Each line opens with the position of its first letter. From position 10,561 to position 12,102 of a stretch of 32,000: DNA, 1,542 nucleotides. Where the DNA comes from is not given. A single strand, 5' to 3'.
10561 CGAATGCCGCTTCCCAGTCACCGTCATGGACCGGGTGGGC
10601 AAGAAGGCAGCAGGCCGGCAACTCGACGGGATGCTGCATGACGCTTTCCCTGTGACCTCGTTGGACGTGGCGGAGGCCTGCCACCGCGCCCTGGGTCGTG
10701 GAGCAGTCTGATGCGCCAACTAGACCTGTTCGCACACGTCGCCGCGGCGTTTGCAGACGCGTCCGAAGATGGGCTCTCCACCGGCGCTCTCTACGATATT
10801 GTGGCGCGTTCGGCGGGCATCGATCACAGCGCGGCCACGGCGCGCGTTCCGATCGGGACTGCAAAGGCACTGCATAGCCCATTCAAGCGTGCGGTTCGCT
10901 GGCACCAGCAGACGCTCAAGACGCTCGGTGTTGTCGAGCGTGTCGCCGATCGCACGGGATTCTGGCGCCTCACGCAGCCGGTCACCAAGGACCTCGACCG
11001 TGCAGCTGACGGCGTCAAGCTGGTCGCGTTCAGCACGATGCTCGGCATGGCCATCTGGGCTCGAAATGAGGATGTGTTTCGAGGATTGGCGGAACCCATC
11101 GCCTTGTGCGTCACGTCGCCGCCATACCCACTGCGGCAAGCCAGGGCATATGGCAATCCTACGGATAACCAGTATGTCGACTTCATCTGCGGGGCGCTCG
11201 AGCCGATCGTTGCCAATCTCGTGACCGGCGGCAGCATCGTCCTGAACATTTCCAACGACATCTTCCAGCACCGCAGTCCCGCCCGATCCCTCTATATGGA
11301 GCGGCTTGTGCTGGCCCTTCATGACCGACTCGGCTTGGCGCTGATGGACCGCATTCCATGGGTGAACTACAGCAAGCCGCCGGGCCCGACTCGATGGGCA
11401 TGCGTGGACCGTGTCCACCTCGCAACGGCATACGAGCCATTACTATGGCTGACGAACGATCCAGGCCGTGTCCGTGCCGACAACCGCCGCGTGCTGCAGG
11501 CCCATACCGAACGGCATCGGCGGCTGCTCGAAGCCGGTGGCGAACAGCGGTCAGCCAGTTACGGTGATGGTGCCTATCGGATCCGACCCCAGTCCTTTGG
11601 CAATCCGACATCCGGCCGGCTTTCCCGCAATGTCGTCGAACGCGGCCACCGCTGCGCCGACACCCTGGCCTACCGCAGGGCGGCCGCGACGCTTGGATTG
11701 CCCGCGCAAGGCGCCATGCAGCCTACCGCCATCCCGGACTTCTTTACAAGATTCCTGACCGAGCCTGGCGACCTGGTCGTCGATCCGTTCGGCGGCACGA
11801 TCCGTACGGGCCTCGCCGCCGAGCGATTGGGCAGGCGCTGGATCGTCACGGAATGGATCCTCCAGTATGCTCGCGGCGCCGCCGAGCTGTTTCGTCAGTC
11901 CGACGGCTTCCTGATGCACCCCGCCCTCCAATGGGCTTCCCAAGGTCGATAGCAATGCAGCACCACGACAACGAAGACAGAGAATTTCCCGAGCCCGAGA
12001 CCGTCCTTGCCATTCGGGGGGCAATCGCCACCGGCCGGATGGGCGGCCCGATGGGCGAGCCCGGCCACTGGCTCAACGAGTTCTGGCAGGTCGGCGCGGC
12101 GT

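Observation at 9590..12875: DUF5131 (Gp37/Gp68, three-Cys) protein coupled to an SPPY methyltransferase, followed by a Lar-like protein: candidate DNA-modification/anti-restriction module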

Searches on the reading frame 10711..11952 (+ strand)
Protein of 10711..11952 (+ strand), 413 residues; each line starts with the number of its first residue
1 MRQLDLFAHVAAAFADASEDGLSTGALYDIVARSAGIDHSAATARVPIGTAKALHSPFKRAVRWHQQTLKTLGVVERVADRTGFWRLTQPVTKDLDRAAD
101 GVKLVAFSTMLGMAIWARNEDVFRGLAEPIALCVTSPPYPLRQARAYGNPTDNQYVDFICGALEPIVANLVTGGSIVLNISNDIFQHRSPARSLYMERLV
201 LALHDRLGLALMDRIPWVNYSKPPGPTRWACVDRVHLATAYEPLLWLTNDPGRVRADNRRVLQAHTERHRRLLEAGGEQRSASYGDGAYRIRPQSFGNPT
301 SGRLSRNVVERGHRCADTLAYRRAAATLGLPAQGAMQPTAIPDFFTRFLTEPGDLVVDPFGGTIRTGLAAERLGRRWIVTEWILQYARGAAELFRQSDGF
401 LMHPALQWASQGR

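Call 5: search_protein_families(library=pfam, proteins=[window:10711-11952:+], max_evalue=0.01)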
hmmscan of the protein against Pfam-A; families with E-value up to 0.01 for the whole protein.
window:10711-11952:+ (413 aa): 2 families
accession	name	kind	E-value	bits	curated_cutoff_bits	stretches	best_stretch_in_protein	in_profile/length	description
PF01555.25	N6_N4_Mtase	-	1.3e-18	68.2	26.7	1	130-390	1-219/221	DNA methylase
PF14338.12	Mrr_N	-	0.0031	18.1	29.5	1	22-89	18-79/87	Mrr N-terminal domain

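Call 6: search_protein_families(library=ncbifam, proteins=[window:10711-11952:+], max_evalue=0.01)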
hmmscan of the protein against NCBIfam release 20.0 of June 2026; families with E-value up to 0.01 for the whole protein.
window:10711-11952:+ (413 aa): 3 families
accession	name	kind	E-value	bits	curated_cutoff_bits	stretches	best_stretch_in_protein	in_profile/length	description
NF050803.1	DnaMtaseCcrMCaul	equivalog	6.5e-06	25.3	830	1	350-393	203-246/350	adenine-specific DNA-methyltransferase CcrM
NF010253.0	PRK13699.1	subfamily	4.2e-05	23.3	244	1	348-392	159-203/226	DNA methyltransferase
NF008572.0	PRK11524.1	equivalog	0.0018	17.4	292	1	350-386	212-248/294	adenine-specific DNA-methyltransferase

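Call 7: search_protein_families(library=padloc, proteins=[window:10711-11952:+], max_evalue=0.01)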
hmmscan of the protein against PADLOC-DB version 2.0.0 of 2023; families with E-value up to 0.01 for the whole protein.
window:10711-11952:+ (413 aa): 24 families
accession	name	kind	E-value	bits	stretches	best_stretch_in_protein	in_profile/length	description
PDLC03323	MTase_II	-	2.1e-41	140.1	1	128-391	32-291/330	Type II methyltransferase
PDLC03387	MTase_II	-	4.9e-12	43.6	2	335-392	216-273/289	Type II methyltransferase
PDLC03371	MTase_II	-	2e-09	35.4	1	200-396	107-254/260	Type II methyltransferase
PDLC03350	MTase_II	-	3.9e-09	34.3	2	128-198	74-143/312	Type II methyltransferase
PDLC03299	MTase_II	-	1.1e-08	33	1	337-388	200-251/296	Type II methyltransferase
PDLC03353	MTase_II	-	2.3e-08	31.9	2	128-218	26-116/260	Type II methyltransferase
PDLC03228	MTase_II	-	1.7e-06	26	1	348-391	159-202/227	Type II methyltransferase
PDLC03216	MTase_II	-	4.3e-06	24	1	350-392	211-253/364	Type II methyltransferase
PDLC03738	oMTase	-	5.5e-06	23.3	1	350-391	221-262/376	orphan methyltransferase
PDLC03260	MTase_II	-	8.4e-06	22.9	1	336-386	249-299/349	Type II methyltransferase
PDLC03636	MTase_III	-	1.7e-05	21.8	1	348-381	359-392/575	Type III methyltransferase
PDLC03312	MTase_II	-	0.00011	18.1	1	252-379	124-243/1344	Type II methyltransferase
PDLC03320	MTase_II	-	0.00015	19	0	350-388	230-268/289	Type II methyltransferase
PDLC03230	MTase_II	-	0.00016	19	0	130-269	55-183/360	Type II methyltransferase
PDLC03238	MTase_II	-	0.00019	18.6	1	350-381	321-352/428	Type II methyltransferase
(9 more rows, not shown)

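Call 19: find_homologous_proteins(query=window:10711-11952:+, max_evalue=0.00001)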
Query window:10711-11952:+ (413 aa): 1654 proteins with E <= 0.00001 among 8000 candidates; the best 120 are listed.
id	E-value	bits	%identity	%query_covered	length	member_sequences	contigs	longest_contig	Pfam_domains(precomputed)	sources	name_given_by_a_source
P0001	2.2e-273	925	98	100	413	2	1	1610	PF01555.25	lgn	-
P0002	1.8e-227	773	81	100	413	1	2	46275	PF01555.25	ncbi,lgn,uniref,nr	ncbi:DNA-methyltransferase [Cupriavidus numazuensis]|uniref:Methyltransferase n=1 Tax=Cupriavidus nu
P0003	2.1e-223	760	79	100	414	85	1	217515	PF14338.13,PF01555.25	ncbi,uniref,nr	ncbi:site-specific DNA-methyltransferase [Cupriavidus sp. D384]|uniref:site-specific DNA-methyltrans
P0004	3.4e-222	756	80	100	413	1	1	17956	PF14338.13,PF01555.25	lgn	-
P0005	3.2e-197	674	72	100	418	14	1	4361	PF14338.13,PF01555.25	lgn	-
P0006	1.3e-196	672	72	98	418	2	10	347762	PF01555.25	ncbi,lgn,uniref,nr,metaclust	ncbi:site-specific DNA-methyltransferase [Cupriavidus basilensis]|uniref:site-specific DNA-methyltra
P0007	4.8e-196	670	72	100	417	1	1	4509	PF14338.13,PF01555.25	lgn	-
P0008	5.4e-196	670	72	98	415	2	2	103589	PF14338.13,PF01555.25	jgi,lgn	-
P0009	1.5e-195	668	70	98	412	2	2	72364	PF14338.13,PF01555.25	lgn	-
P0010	3.5e-195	667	71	98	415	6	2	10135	PF14338.13,PF01555.25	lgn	-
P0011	6.6e-195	666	71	98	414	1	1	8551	PF14338.13,PF01555.25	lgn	-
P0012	9.2e-194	662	71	98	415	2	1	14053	PF14338.13,PF01555.25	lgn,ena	-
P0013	7.5e-193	659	71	98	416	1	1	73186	PF14338.13,PF01555.25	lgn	-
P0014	9.7e-193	659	70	98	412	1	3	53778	PF01555.25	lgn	-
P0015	1.1e-192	659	71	98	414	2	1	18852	PF14338.13,PF01555.25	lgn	-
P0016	3.3e-192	657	70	98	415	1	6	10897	PF14338.13,PF01555.25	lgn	-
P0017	3.3e-192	657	71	98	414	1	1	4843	PF01555.25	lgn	-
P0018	4.5e-192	657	69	100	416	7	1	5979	PF14338.13,PF01555.25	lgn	-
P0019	3.8e-191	654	69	99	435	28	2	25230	PF14338.13,PF01555.25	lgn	-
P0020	9.9e-191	652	70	98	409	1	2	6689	PF14338.13,PF01555.25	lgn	-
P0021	1.8e-190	651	71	98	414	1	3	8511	PF14338.13,PF01555.25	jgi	jgi:DNA modification methylase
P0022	5.5e-189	647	69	99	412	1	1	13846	PF14338.13,PF01555.25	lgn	-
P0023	6.3e-189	646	69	98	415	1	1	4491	PF14338.13,PF01555.25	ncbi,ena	-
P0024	1.5e-188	645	68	98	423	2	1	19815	PF14338.13,PF01555.25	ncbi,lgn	-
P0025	6.2e-188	643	70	98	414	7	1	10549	PF14338.13,PF01555.25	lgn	-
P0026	1.1e-187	642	68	98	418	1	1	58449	PF14338.13,PF01555.25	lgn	-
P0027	2.3e-187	641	70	98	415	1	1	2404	PF14338.13,PF01555.25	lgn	-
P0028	3.1e-187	641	70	98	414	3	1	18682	PF14338.13,PF01555.25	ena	-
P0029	1.0e-186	639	67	98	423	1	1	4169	PF01555.25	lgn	-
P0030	1.1e-186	639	69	98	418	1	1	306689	PF14338.13,PF01555.25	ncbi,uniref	ncbi:DNA methyltransferase [Cupriavidus sp. TMH.W2]|uniref:DNA methyltransferase n=1 Tax=Cupriavidus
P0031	2.1e-186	638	68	98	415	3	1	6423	PF14338.13,PF01555.25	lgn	-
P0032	2.2e-186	638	68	98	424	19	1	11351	PF14338.13,PF01555.25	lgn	-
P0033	4.5e-186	637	68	98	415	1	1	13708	PF14338.13,PF01555.25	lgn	-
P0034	4.5e-186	637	68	98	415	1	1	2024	PF14338.13,PF01555.25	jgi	-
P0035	8.0e-186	636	68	98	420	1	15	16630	PF14338.13,PF01555.25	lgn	-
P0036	2.0e-184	631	67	98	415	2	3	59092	PF14338.13,PF01555.25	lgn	-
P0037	2.3e-184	631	67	98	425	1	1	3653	PF14338.13,PF01555.25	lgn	-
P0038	2.5e-184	631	67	99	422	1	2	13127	PF14338.13,PF01555.25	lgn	-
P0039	5.7e-184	630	69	98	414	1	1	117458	PF14338.13,PF01555.25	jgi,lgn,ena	-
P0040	9.9e-184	629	67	100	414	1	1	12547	PF14338.13,PF01555.25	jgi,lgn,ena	-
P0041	1.3e-183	629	67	98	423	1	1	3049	PF14338.13,PF01555.25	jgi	jgi:DNA modification methylase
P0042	1.4e-183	629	68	98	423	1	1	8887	PF14338.13,PF01555.25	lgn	-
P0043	1.7e-183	628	68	98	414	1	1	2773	PF14338.13,PF01555.25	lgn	-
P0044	7.7e-183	626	67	98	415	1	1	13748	PF14338.13,PF01555.25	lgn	-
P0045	9.2e-183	626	67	98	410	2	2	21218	PF14338.13,PF01555.25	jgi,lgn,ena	-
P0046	2.1e-182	625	68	98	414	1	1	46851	PF14338.13,PF01555.25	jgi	-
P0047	2.2e-182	625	67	98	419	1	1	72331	PF14338.13,PF01555.25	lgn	-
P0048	2.8e-182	624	67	98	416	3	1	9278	PF14338.13,PF01555.25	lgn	-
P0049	3.3e-182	624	67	98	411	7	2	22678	PF14338.13,PF01555.25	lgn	-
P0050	3.9e-182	624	67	98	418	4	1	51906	PF14338.13,PF01555.25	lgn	-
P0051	1.6e-180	619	66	98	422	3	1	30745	PF14338.13,PF01555.25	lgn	-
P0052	2.8e-180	618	66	98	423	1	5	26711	PF01555.25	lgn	-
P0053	3.3e-180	618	67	99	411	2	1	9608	PF14338.13,PF01555.25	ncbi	-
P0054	6.4e-180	617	66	98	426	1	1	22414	PF14338.13,PF01555.25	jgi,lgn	jgi:DNA modification methylase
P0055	8.1e-180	616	66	99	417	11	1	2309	PF01555.25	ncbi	-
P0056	6.0e-179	613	67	98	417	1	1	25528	PF14338.13,PF01555.25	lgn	-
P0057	1.0e-178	613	66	98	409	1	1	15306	PF14338.13,PF01555.25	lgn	-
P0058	1.4e-178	612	66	98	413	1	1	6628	PF14338.13,PF01555.25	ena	-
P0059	2.9e-178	611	66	98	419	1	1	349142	PF14338.13,PF01555.25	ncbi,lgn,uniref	ncbi:DNA methyltransferase [Ralstonia pseudosolanacearum]|uniref:DNA methyltransferase n=1 Tax=Ralst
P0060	8.4e-178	610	65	98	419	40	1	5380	PF01555.25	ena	-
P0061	1.7e-177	609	64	98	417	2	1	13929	PF14338.13,PF01555.25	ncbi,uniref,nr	ncbi:DNA methyltransferase [Acidithiobacillus sulfurivorans]|uniref:Methyltransferase n=1 Tax=Acidit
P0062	4.8e-177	607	65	99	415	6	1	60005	PF14338.13,PF01555.25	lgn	-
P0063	1.1e-176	606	65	97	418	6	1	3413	PF14338.13,PF01555.25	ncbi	-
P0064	3.5e-176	604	64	99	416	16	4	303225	PF14338.13,PF01555.25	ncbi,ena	-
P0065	8.1e-176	603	66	98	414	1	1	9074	PF14338.13,PF01555.25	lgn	-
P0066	4.4e-175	601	65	97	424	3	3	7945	PF14338.13,PF01555.25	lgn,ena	-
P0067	4.6e-175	601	64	98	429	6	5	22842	PF14338.13,PF01555.25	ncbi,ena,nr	ncbi:MAG: DNA methyltransferase [Acidithiobacillus sp.]|nr:DNA methyltransferase [Acidithiobacillus 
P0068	1.1e-174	599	64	98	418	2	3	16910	PF01555.25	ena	-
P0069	1.1e-174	599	66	98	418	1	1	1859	PF14338.13,PF01555.25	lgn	-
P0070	1.2e-174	599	65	97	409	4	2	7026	PF14338.13,PF01555.25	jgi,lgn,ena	jgi:DNA modification methylase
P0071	1.2e-174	599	63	98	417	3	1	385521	PF14338.13,PF01555.25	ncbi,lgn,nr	ncbi:site-specific DNA-methyltransferase [Iodobacter violaceini]|nr:site-specific DNA-methyltransfer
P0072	2.2e-174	598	63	99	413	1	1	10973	PF14338.13,PF01555.25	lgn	-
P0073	2.4e-174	598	64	98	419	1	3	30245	PF14338.13,PF01555.25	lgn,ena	-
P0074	1.6e-173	596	64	98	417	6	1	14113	PF14338.13,PF01555.25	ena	-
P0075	5.7e-173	594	64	98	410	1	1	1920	PF14338.13,PF01555.25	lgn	-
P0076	9.6e-173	593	65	98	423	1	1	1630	PF01555.25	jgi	jgi:hypothetical protein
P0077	3.6e-171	588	63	99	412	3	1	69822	PF14338.13,PF01555.25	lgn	-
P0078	4.6e-171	587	63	98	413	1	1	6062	PF14338.13,PF01555.25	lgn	-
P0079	6.8e-171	587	64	100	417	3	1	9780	PF14338.13,PF01555.25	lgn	-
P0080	2.7e-169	582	63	98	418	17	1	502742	PF01555.25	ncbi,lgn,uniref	ncbi:DNA methyltransferase (plasmid) [Cupriavidus metallidurans]|uniref:DNA methyltransferase n=1 Ta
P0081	4.1e-169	581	65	97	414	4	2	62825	PF01555.25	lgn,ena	-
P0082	6.2e-168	577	63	98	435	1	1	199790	PF14338.13,PF01555.25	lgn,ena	-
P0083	6.6e-168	577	63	98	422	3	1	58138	PF14338.13,PF01555.25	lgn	-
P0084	5.4e-167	574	63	98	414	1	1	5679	PF01555.25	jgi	-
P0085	1.6e-166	573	62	94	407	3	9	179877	PF14338.13,PF01555.25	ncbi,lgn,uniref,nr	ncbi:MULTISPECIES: DNA methyltransferase [Acidithiobacillus]|uniref:DNA methyltransferase n=1 Tax=Ac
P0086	5.7e-166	571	65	96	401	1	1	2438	PF14338.13,PF01555.25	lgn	-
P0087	6.5e-166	571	62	96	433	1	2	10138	PF14338.13,PF01555.25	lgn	-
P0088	1.2e-165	570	63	98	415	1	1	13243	PF14338.13,PF01555.25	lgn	-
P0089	4.6e-165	568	61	98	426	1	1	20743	PF01555.25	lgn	-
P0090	1.2e-164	566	63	95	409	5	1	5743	PF14338.13,PF01555.25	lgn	-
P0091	1.1e-163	563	63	97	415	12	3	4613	PF01555.25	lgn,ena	-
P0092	1.7e-163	563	63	97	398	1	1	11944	PF01555.25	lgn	-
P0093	1.4e-162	559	61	97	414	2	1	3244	PF14338.13,PF01555.25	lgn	-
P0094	3.6e-161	555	62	96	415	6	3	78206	PF01555.25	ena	-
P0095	7.9e-161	554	62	99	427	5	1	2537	PF01555.25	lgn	-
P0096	1.9e-160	553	63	96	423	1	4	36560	PF01555.25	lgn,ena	-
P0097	2.5e-160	552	61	98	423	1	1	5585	PF14338.13,PF01555.25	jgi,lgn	jgi:site-specific DNA-methyltransferase (cytosine-N4-specific)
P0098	7.7e-160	551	59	99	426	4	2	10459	PF14338.13,PF01555.25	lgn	-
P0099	1.5e-159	550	63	97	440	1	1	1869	PF01555.25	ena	-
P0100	4.7e-159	548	61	98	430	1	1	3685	PF14338.13,PF01555.25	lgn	-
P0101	8.5e-159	547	60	98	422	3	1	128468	PF14338.13,PF01555.25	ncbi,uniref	ncbi:DNA methyltransferase [Paraburkholderia sediminicola]|uniref:DNA methyltransferase n=1 Tax=Para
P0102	1.7e-158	546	60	99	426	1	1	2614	PF01555.25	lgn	-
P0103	1.9e-158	546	60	98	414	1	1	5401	PF01555.25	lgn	-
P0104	2.7e-158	545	60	98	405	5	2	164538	PF14338.13,PF01555.25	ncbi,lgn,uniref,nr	ncbi:site-specific DNA-methyltransferase [Vogesella sp. XCS3]|uniref:site-specific DNA-methyltransfe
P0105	8.6e-158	544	59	98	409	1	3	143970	PF14338.13,PF01555.25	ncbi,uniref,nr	ncbi:DNA methyltransferase [Chromobacterium piscinae]|uniref:site-specific DNA-methyltransferase n=1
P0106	2.5e-157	542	59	98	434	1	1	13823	PF01555.25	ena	-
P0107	3.7e-157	542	61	99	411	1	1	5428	PF14338.13,PF01555.25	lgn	-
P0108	7.1e-157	541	62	97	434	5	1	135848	PF14338.13,PF01555.25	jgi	jgi:site-specific DNA-methyltransferase (cytosine-N4-specific)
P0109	1.5e-156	540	61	95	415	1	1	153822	PF14338.13,PF01555.25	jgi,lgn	jgi:site-specific DNA-methyltransferase (cytosine-N4-specific)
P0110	2.1e-156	539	61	98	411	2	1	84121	PF14338.13,PF01555.25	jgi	jgi:site-specific DNA-methyltransferase (cytosine-N4-specific)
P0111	4.3e-156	538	59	98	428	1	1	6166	PF14338.13,PF01555.25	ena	-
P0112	2.1e-155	536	57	99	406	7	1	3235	PF14338.13,PF01555.25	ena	-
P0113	2.3e-155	536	63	91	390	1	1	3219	PF14338.13,PF01555.25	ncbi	ncbi:MAG TPA: DNA methyltransferase, partial [Gemmatimonadaceae bacterium]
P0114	1.8e-154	533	60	96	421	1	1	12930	PF14338.13,PF01555.25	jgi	jgi:DNA modification methylase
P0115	2.3e-154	532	60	98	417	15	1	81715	PF14338.13,PF01555.25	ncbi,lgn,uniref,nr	ncbi:site-specific DNA-methyltransferase [Burkholderia cenocepacia]|uniref:site-specific DNA-methylt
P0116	2.4e-154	532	58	98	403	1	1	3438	PF01555.25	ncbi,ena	-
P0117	5.2e-154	531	59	98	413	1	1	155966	PF14338.13,PF01555.25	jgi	jgi:DNA modification methylase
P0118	6.1e-154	531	60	98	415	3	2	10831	PF14338.13,PF01555.25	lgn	-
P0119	7.9e-154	531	58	98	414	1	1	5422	PF01555.25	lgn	-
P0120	9.5e-154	530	57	98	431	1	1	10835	PF14338.13,PF01555.25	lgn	-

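Call 22: find_encoding_contigs(protein=P0059, flank=7000, max_places=2)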
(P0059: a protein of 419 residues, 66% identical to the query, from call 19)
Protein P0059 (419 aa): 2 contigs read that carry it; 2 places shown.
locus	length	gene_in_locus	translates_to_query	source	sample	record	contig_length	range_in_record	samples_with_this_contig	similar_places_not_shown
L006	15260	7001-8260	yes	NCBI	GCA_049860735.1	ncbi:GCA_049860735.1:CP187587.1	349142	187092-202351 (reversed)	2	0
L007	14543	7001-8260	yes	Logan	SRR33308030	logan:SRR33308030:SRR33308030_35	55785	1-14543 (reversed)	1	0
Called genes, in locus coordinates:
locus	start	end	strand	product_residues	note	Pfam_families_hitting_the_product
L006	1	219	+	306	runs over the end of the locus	PF07022:Phage_CI_repr (weak)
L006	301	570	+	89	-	-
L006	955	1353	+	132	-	-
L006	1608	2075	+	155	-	-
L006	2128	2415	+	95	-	-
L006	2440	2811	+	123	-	-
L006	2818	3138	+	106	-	-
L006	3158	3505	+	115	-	-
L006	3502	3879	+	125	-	-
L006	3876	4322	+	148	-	-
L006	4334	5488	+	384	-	PF12323:HTH_OrfB_IS605, PF01385:OrfB_IS605, PF07282:Cas12f1-like_TNB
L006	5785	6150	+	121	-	PF00816:Histone_HNS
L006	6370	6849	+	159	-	PF00816:Histone_HNS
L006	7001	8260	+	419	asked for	PF14338:Mrr_N (faint), PF01555:N6_N4_Mtase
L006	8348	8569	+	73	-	-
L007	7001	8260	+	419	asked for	PF14338:Mrr_N (faint), PF01555:N6_N4_Mtase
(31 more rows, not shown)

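Call 23: find_encoding_contigs(protein=P0085, flank=7000, max_places=2)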
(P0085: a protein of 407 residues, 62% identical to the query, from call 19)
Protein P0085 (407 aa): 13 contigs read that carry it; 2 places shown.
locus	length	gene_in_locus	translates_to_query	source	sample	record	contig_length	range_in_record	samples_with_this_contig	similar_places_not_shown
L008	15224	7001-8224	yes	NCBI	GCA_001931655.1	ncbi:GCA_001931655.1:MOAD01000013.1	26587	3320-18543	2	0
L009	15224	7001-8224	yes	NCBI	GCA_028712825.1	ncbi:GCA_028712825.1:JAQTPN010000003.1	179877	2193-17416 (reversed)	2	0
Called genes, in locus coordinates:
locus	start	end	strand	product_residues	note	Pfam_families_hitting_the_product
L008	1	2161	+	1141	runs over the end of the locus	PF13086:AAA_11, PF13245:AAA_19 (faint), PF13604:AAA_30 (faint), PF13087:AAA_12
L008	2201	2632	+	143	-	-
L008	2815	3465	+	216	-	-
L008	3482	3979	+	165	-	-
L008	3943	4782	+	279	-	-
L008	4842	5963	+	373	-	PF01637:ATPase_2 (weak), PF13173:AAA_14 (faint)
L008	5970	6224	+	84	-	PF13443:HTH_26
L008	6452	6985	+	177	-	-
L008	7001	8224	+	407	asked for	PF14338:Mrr_N (weak), PF01555:N6_N4_Mtase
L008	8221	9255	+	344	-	PF00075:RNase_H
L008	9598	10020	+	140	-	-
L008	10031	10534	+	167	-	-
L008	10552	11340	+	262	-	-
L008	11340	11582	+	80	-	-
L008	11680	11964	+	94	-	-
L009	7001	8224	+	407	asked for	PF14338:Mrr_N (weak), PF01555:N6_N4_Mtase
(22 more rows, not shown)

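Call 24: find_encoding_contigs(protein=P0115, flank=7000, max_places=2)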
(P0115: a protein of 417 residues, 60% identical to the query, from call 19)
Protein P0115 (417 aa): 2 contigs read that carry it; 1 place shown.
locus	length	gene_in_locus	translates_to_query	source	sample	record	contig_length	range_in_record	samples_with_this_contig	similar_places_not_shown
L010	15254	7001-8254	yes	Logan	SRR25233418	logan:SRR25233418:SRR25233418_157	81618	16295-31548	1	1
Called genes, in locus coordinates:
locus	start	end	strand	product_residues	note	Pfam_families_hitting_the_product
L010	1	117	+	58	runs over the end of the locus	-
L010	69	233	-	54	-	-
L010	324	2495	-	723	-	PF03432:Relaxase, PF22863:TraI_middle, PF18821:LPD7, PF18790:KfrB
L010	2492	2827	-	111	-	PF21983:NikA-like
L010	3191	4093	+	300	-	-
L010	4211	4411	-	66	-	-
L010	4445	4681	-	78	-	-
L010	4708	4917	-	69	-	-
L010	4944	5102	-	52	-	-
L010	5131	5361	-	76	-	-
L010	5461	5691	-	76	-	-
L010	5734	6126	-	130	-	-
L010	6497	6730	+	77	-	-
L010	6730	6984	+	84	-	-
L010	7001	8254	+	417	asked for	PF14338:Mrr_N (weak), PF01555:N6_N4_Mtase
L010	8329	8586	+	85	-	-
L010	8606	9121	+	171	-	-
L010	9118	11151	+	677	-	PF00145:DNA_methylase (weak)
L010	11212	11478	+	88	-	-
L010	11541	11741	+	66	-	PF12512:DUF3717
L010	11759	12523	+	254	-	PF01656:CbiA (faint)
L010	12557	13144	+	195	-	-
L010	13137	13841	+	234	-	PF01656:CbiA (weak), PF10609:ParA (weak)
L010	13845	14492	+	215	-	PF20538:DUF6753 (weak)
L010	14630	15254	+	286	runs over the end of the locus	-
